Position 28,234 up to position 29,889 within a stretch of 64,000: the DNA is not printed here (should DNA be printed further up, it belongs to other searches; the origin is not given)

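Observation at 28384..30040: Radical SAM/SPASM peptide-maturase-like gene with no adjacent precursor peptide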

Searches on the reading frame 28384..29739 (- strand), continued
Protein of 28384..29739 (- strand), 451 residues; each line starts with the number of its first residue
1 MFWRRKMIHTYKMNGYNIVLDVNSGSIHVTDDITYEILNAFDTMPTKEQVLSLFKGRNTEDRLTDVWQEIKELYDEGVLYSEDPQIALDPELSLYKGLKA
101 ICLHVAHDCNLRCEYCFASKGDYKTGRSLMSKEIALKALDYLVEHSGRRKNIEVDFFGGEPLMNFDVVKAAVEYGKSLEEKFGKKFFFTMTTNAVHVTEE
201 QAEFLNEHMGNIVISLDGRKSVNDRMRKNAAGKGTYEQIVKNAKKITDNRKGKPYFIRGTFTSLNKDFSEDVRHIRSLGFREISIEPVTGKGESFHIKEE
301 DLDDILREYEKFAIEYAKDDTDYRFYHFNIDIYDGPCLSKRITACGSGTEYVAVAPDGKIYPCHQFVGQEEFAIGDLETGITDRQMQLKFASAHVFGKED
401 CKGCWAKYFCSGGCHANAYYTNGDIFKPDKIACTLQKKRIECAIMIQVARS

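Call 28: find_encoding_contigs(protein=P0009, flank=10000, max_places=2)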
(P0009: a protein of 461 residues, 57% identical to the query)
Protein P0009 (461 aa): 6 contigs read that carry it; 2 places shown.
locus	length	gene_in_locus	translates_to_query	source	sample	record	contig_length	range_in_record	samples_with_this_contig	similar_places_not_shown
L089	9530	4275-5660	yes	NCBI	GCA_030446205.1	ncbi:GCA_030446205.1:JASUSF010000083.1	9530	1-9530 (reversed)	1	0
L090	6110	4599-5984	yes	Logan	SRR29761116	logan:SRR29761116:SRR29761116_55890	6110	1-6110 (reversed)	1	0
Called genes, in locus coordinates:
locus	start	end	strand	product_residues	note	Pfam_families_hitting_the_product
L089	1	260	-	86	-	PF12831:FAD_oxidored (weak)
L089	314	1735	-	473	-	PF02585:PIG-L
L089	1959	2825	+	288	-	PF10609:ParA, PF01656:CbiA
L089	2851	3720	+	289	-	PF01937:ARMT1-like_dom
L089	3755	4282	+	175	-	PF02525:Flavodoxin_2 (weak), PF03358:FMN_red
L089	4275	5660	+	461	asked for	PF04055:Radical_SAM, PF13353:Fer4_12, PF13186:SPASM (weak)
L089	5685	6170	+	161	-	PF01327:Pep_deformylase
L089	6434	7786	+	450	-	PF07992:Pyr_redox_2, PF13738:Pyr_redox_3 (weak), PF00070:Pyr_redox, PF02852:Pyr_redox_dim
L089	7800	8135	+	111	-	PF02579:Nitro_FeMo-Co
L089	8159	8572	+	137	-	PF00037:Fer4, PF12837:Fer4_6 (weak), PF13237:Fer4_10, PF14697:Fer4_21, PF12838:Fer4_7, PF13187:Fer4_9, PF00037:Fer4, PF12837:Fer4_6, +4 more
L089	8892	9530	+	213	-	PF01497:Peripla_BP_2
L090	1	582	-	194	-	?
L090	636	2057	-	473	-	PF02585:PIG-L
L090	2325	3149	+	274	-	PF10609:ParA, PF13614:AAA_31 (faint), PF01656:CbiA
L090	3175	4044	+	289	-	PF01937:ARMT1-like_dom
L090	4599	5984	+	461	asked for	PF04055:Radical_SAM, PF13353:Fer4_12, PF13186:SPASM (weak)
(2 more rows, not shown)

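Call 29: search_protein_families(library=pfam, proteins=[L005:8699-9901:+, L024:11451-12623:+, L003:2798-4189:-, L024:8784-9743:+, L024:12706-13800:+, L001:7514-8428:+, L013:9102-9983:+, L013:12796-13200:+, L013:13197-14027:+, L013:14024-14878:+], max_evalue=0.00001)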
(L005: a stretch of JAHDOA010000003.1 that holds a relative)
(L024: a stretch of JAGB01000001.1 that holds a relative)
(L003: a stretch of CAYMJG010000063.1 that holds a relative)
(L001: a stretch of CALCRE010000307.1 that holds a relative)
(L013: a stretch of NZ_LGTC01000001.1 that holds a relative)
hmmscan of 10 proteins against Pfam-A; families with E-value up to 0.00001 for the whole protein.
L005:8699-9901:+ (400 aa): 1 family
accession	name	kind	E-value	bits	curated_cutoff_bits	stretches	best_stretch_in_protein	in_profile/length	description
PF07454.18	SpoIIP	-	4.5e-57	194.1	24.4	1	123-308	78-268/269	Stage II sporulation protein P (SpoIIP)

L024:11451-12623:+ (390 aa): 1 family
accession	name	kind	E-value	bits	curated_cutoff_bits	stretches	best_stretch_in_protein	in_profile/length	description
PF02595.20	Gly_kinase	-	3.6e-145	484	23.3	1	3-373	1-371/372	Glycerate kinase family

L003:2798-4189:- (463 aa): 2 families
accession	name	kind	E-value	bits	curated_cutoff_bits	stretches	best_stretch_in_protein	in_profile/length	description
PF00152.25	tRNA-synt_2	-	1e-69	235.4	25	1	122-457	9-307/308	tRNA synthetases class II (D, K and N)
PF01336.31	tRNA_anti-codon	-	1.6e-11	44.4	27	1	22-98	2-74/75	OB-fold nucleic acid binding domain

L024:8784-9743:+ (319 aa): 3 families
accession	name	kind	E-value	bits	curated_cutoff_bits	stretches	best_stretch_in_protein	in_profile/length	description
PF00480.26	ROK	-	8.8e-76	255.7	22.9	1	5-316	1-291/294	ROK family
PF01869.26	BcrAD_BadFG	-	1.7e-07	31.5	31.5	1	6-316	1-271/271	BadF/BadG/BcrA/BcrD ATPase family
PF00370.27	FGGY_N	-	7.9e-07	29.3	28.8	1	4-72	1-77/245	FGGY family of carbohydrate kinases, N-terminal domain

L024:12706-13800:+ (364 aa): 3 families
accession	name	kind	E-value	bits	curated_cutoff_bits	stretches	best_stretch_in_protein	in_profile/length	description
PF01408.29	GFO_IDH_MocA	-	1.3e-32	113.5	24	1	7-129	1-120/120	Oxidoreductase family, NAD-binding Rossmann fold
PF02894.22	GFO_IDH_MocA_C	-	1.9e-18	67.5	22.9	1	145-359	5-215/218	Oxidoreductase family, C-terminal alpha/beta domain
PF22725.1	GFO_IDH_MocA_C3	-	6.3e-18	65.4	27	1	142-274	6-121/124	GFO/IDH/MocA C-terminal domain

L001:7514-8428:+ (304 aa): 1 family
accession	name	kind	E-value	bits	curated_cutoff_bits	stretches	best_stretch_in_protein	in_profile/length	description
PF00849.27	PseudoU_synth_2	-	5e-30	105.2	26.8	1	93-246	1-151/152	RNA pseudouridylate synthase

L013:9102-9983:+ (293 aa): 2 families
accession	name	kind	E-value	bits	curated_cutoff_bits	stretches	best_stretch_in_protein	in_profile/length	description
PF00753.33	Lactamase_B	-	2.7e-16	60.5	22.7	1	35-146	6-119/196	Metallo-beta-lactamase superfamily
PF12706.13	Lactamase_B_2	-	1.2e-06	28.7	27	1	46-105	2-66/200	Beta-lactamase superfamily domain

L013:12796-13200:+ (134 aa): 1 family
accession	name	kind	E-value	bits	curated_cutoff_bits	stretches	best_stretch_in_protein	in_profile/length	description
PF02579.22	Nitro_FeMo-Co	-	4.4e-24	85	26.3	1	23-112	2-93/94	Dinitrogenase iron-molybdenum cofactor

L013:13197-14027:+ (276 aa): 9 families
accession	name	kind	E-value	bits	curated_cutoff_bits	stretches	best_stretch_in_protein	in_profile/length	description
PF01656.29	CbiA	-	6.6e-13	49.2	25.4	1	3-252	1-124/125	CobQ/CobB/MinD/ParA nucleotide binding domain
PF10609.15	ParA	-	1.8e-12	47.7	27.1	0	2-29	5-32/246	NUBPL iron-transfer P-loop NTPase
PF00037.32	Fer4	-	4.4e-10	39.4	21.1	1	90-111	3-24/24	4Fe-4S binding domain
PF13187.11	Fer4_9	-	2.8e-07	30.9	27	1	65-110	1-52/52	4Fe-4S dicluster domain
PF12837.12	Fer4_6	-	5.1e-07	29.8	25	0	88-110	2-24/24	4Fe-4S binding domain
PF13614.12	AAA_31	-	6.2e-07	30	27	0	3-26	4-27/177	AAA domain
PF13237.11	Fer4_10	-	8.4e-07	29.3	25.5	1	61-106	4-53/53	4Fe-4S dicluster domain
PF12838.12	Fer4_7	-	1.5e-06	29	27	1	65-109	1-52/52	4Fe-4S dicluster domain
PF02374.21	ArsA_ATPase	-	9e-06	25.5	24.3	0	1-25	1-25/305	Anion-transporting ATPase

L013:14024-14878:+ (284 aa): 8 families
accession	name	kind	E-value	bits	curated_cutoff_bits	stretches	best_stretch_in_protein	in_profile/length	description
PF01656.29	CbiA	-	9.5e-15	55.1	25.4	1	4-258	1-123/125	CobQ/CobB/MinD/ParA nucleotide binding domain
PF00037.32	Fer4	-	1.8e-10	40.6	21.1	0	62-84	2-24/24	4Fe-4S binding domain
PF12837.12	Fer4_6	-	5.5e-09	36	25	0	89-109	4-24/24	4Fe-4S binding domain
PF12838.12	Fer4_7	-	1.2e-08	35.7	27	0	93-114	1-22/52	4Fe-4S dicluster domain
PF10609.15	ParA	-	2e-08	34.4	27.1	0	3-46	5-52/246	NUBPL iron-transfer P-loop NTPase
PF13614.12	AAA_31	-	4.5e-08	33.7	27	0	148-209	107-168/177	AAA domain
PF14697.11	Fer4_21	-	2.2e-07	31.4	35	1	61-109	1-57/59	4Fe-4S dicluster domain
PF03193.22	RsgA_GTPase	-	4.6e-07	30.2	30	0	173-230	18-76/174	RsgA GTPase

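Call 34: find_encoding_contigs(protein=P0061, flank=10000, max_places=3)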
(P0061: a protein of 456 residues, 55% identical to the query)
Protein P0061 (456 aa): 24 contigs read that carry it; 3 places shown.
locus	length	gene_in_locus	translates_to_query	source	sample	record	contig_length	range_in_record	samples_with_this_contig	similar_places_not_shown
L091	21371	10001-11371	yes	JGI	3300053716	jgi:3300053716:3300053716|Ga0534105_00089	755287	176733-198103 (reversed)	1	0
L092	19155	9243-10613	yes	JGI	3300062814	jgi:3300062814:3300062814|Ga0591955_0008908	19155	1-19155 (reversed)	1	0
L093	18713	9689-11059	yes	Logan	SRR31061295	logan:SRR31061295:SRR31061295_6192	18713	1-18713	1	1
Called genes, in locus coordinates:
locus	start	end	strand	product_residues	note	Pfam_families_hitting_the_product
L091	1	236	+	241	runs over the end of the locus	PF01168:Ala_racemase_N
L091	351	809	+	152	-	PF04472:SepF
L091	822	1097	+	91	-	PF02325:CCB3_YggT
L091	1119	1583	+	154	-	PF05103:DivIVA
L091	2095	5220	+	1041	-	PF00133:tRNA-synt_1, PF09334:tRNA-synt_1g, PF08264:Anticodon_1, PF19302:DUF5915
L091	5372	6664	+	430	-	PF13685:Fe-ADH_2 (weak), PF01761:DHQ_synthase, PF24621:DHQS_C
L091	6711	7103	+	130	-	PF05168:HEPN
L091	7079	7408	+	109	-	PF03465:eRF1_3 (weak), PF01909:NTP_transf_2, PF18765:Polbeta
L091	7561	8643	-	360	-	PF01008:IF-2B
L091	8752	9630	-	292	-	PF01048:PNP_UDP_1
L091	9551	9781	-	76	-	-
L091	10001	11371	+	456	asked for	PF13353:Fer4_12, PF04055:Radical_SAM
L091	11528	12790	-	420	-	PF01875:Memo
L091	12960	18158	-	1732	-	PF13205:Big_5 (faint), PF01835:MG2 (faint), PF18962:Por_Secre_tail (faint), PF11974:bMG3 (weak), PF07703:A2M_BRD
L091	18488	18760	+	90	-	PF04014:MazE_antitoxin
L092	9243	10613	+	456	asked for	PF13353:Fer4_12, PF04055:Radical_SAM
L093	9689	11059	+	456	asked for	PF13353:Fer4_12, PF04055:Radical_SAM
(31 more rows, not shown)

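Call 35: find_encoding_contigs(protein=P0094, flank=10000, max_places=3)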
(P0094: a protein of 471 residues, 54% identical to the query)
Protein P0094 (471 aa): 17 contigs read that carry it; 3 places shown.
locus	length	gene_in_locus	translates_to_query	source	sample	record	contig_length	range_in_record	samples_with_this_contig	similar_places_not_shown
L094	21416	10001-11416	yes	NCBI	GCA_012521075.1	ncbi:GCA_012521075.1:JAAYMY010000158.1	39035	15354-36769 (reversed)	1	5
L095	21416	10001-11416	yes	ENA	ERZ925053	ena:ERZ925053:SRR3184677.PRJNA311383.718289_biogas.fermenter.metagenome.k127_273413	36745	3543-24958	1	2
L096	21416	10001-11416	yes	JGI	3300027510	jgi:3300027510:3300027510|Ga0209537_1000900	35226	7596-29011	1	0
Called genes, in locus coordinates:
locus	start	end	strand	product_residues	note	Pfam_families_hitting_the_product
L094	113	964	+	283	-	PF00248:Aldo_ket_red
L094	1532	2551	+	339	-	PF02912:Phe_tRNA-synt_N, PF01409:tRNA-synt_2d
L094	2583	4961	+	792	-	PF01588:tRNA_bind, PF03483:B3_4, PF03484:B5, PF17759:tRNA_synthFbeta, PF03147:FDX-ACB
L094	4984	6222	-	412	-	PF05636:HIGH_NTase1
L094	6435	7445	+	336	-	PF06089:Asparaginase_II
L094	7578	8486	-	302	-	PF22564:HAAS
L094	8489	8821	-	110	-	PF03551:PadR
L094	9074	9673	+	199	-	PF00210:Ferritin, PF02915:Rubrerythrin, PF23458:DUF7130 (faint), PF21349:RUBY_RBDX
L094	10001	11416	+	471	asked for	PF04055:Radical_SAM, PF13353:Fer4_12, PF13186:SPASM (weak)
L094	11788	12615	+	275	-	PF00106:adh_short, PF08659:KR, PF13561:adh_short_C2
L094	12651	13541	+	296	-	PF00106:adh_short, PF08659:KR (weak), PF13561:adh_short_C2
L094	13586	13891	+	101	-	PF03551:PadR, PF13601:HTH_34 (weak)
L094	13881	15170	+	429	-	PF22564:HAAS, PF13349:DUF4097 (faint)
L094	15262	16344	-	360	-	PF00395:SLH, PF00877:NLPC_P60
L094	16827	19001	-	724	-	PF00933:Glyco_hydro_3, PF01915:Glyco_hydro_3_C, PF14310:Fn3-like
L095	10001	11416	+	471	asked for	PF04055:Radical_SAM, PF13353:Fer4_12, PF13186:SPASM (weak)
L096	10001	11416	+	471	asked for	PF04055:Radical_SAM, PF13353:Fer4_12, PF13186:SPASM (weak)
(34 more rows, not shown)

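Call 50: search_protein_families(library=pfam, proteins=[L068:9724-9897:+, L013:16662-16982:+, L017:8896-9246:+, L064:11936-12202:+, L013:15496-15984:+, L013:20126-21001:+, L009:7546-8157:+, L013:14884-15306:+, L013:15968-16366:+, L009:5458-5634:+], max_evalue=0.001)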
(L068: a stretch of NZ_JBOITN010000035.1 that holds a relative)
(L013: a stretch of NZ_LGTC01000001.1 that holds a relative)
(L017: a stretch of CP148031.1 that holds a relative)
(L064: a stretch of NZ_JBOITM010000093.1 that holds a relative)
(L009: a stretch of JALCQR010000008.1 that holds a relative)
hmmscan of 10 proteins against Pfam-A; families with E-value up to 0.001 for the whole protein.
L068:9724-9897:+ (57 aa): 1 family
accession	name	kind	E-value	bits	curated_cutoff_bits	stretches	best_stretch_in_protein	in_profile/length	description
PF17253.7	DUF5320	-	5.7e-12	47.1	27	1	1-52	1-55/99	Family of unknown function (DUF5320)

L013:16662-16982:+ (106 aa): 1 family
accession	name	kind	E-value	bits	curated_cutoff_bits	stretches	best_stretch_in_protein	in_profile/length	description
PF17253.7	DUF5320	-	1.8e-29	103.2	27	1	1-101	1-98/99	Family of unknown function (DUF5320)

L017:8896-9246:+ (116 aa): 1 family
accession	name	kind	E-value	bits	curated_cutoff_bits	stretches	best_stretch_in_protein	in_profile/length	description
PF17253.7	DUF5320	-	4.4e-22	79.5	27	1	1-110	1-98/99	Family of unknown function (DUF5320)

L064:11936-12202:+ (88 aa): 1 family
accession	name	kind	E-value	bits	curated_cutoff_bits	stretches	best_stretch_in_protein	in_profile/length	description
PF17253.7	DUF5320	-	1e-17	65.6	27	1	1-82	1-97/99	Family of unknown function (DUF5320)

L013:15496-15984:+ (162 aa): 1 family
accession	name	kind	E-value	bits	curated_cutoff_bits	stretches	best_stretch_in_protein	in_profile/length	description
PF01475.25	FUR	-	7.5e-30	104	23.1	1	13-133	3-118/121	Ferric uptake regulator family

L013:20126-21001:+ (291 aa): 1 family
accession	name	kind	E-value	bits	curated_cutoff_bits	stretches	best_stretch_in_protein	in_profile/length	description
PF01297.22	ZnuA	-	2.2e-60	204.8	29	1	34-285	1-261/263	Zinc-uptake complex component A periplasmic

L009:7546-8157:+ (204 aa): 1 family
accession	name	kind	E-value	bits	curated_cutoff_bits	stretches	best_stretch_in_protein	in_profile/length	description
PF08901.16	DUF1847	-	2.4e-65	219.3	25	1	27-178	6-157/157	Protein of unknown function (DUF1847)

L013:14884-15306:+ (140 aa): 1 family
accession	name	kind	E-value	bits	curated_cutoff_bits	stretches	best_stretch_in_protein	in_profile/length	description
PF02579.22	Nitro_FeMo-Co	-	3.6e-21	75.7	26.3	1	20-108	1-93/94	Dinitrogenase iron-molybdenum cofactor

L013:15968-16366:+ (132 aa): 1 family
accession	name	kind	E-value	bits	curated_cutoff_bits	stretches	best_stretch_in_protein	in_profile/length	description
PF01592.21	NifU_N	-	4.2e-42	143.7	22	1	9-129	2-125/127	NifU-like N terminal domain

L009:5458-5634:+ (58 aa): 15 families
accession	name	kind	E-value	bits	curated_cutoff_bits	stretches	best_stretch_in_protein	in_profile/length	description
PF00037.32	Fer4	-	1.2e-17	63.4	21.1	2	7-29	2-24/24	4Fe-4S binding domain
PF13187.11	Fer4_9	-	4.7e-14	52.6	27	2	12-56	1-52/52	4Fe-4S dicluster domain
PF12837.12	Fer4_6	-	1.3e-11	44.3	25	1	6-28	2-24/24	4Fe-4S binding domain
PF12797.12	Fer4_2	-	1.4e-11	44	24.5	2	8-25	5-22/22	4Fe-4S binding domain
PF12838.12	Fer4_7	-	2.1e-10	41.4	27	1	12-54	1-51/52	4Fe-4S dicluster domain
PF12800.12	Fer4_4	-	5.9e-10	39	24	1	11-26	2-17/17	4Fe-4S binding domain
PF13237.11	Fer4_10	-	6e-10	39.3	25.5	1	8-51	4-52/53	4Fe-4S dicluster domain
PF25160.1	LdpA_Fe-S-bd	-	1.5e-09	37.9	27.6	2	6-31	21-46/49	LdpA Fe-S cluster-binding domain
PF14697.11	Fer4_21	-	2.7e-09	37.5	35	1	6-56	1-57/59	4Fe-4S dicluster domain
PF12798.12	Fer4_3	-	1.6e-08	35.1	27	1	13-27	1-15/15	4Fe-4S binding domain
PF13484.11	Fer4_16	-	4.8e-08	34.1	30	1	12-31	1-20/66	4Fe-4S double cluster binding domain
PF13183.11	Fer4_8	-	1.6e-06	29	27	1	11-26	3-18/68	4Fe-4S dicluster domain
PF17179.9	Fer4_22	-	9.4e-06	26.8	27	1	5-26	73-94/95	4Fe-4S dicluster domain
PF13534.11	Fer4_17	-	9.6e-05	23.3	22.2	0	11-26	44-59/61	4Fe-4S dicluster domain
PF13746.11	Fer4_18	-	0.00025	21.7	27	1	7-53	55-97/114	4Fe-4S dicluster domain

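Call 57: find_encoding_contigs(protein=P0016, flank=10000, max_places=1)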
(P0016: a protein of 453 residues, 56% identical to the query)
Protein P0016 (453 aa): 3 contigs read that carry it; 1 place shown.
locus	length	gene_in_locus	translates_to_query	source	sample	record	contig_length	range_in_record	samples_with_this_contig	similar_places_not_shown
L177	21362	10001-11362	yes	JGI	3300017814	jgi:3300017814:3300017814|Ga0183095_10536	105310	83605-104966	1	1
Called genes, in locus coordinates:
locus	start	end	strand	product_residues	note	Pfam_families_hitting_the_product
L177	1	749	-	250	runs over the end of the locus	PF00528:BPD_transp_1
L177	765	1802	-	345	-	PF04069:OpuAC, PF13379:NMT1_2, PF09084:NMT1, PF12974:Phosphonate-bd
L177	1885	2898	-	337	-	PF00044:Gp_dh_N, PF02800:Gp_dh_C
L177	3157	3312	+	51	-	-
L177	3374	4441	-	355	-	PF05145:AbrB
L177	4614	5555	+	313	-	PF12728:HTH_17, PF12727:PBP_like, PF13531:SBP_bac_11 (weak)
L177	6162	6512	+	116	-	PF01022:HTH_5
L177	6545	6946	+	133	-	PF03358:FMN_red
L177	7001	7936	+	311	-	PF01925:TauE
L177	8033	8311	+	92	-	PF01527:HTH_Tnp_1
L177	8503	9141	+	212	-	PF13276:HTH_21 (weak), PF00665:rve, PF13683:rve_3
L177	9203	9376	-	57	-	-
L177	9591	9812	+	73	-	-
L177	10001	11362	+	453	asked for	PF04055:Radical_SAM, PF13353:Fer4_12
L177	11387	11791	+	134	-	PF01592:NifU_N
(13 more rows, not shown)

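Call 58: find_encoding_contigs(protein=P0032, flank=10000, max_places=1)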
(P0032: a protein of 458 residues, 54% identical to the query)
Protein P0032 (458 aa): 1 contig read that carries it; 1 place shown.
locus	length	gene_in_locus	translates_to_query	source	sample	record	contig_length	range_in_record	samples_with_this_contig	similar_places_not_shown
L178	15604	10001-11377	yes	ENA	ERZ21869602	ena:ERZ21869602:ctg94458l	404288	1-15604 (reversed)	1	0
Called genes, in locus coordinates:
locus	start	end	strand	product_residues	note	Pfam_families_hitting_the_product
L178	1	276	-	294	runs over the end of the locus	PF06342:DUF1057 (weak), PF00561:Abhydrolase_1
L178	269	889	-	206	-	PF00440:TetR_N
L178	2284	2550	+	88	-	PF02579:Nitro_FeMo-Co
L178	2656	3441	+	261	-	PF01656:CbiA, PF10609:ParA (weak), PF13237:Fer4_10, PF00037:Fer4 (weak), PF12838:Fer4_7 (weak), PF13187:Fer4_9, PF14697:Fer4_21 (weak), PF00037:Fer4 (weak), +5 more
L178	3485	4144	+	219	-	PF01656:CbiA, PF10609:ParA (faint), PF00037:Fer4 (weak), PF13237:Fer4_10 (weak), PF14697:Fer4_21, PF25160:LdpA_Fe-S-bd (weak), PF00037:Fer4, PF12838:Fer4_7 (weak), +5 more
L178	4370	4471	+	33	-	-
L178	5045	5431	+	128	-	PF01325:Fe_dep_repress, PF12802:MarR_2 (weak), PF13545:HTH_Crp_2 (weak), PF02742:Fe_dep_repr_C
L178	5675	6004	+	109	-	PF17253:DUF5320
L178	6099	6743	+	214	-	PF01327:Pep_deformylase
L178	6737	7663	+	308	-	PF04055:Radical_SAM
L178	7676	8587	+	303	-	PF01937:ARMT1-like_dom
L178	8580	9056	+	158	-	PF02001:DUF134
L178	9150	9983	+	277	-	PF00753:Lactamase_B, PF12706:Lactamase_B_2 (weak)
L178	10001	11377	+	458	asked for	PF04055:Radical_SAM, PF13353:Fer4_12, PF13186:SPASM (faint)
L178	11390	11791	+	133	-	PF01592:NifU_N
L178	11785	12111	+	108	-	PF00936:BMC (weak)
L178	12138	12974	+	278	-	PF01656:CbiA, PF10609:ParA, PF13614:AAA_31 (weak)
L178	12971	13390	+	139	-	PF13279:4HBT_2, PF03061:4HBT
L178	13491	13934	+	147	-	PF08821:CGGC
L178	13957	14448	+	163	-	PF01613:Flavin_Reduct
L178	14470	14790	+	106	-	PF02635:DsrE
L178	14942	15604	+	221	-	?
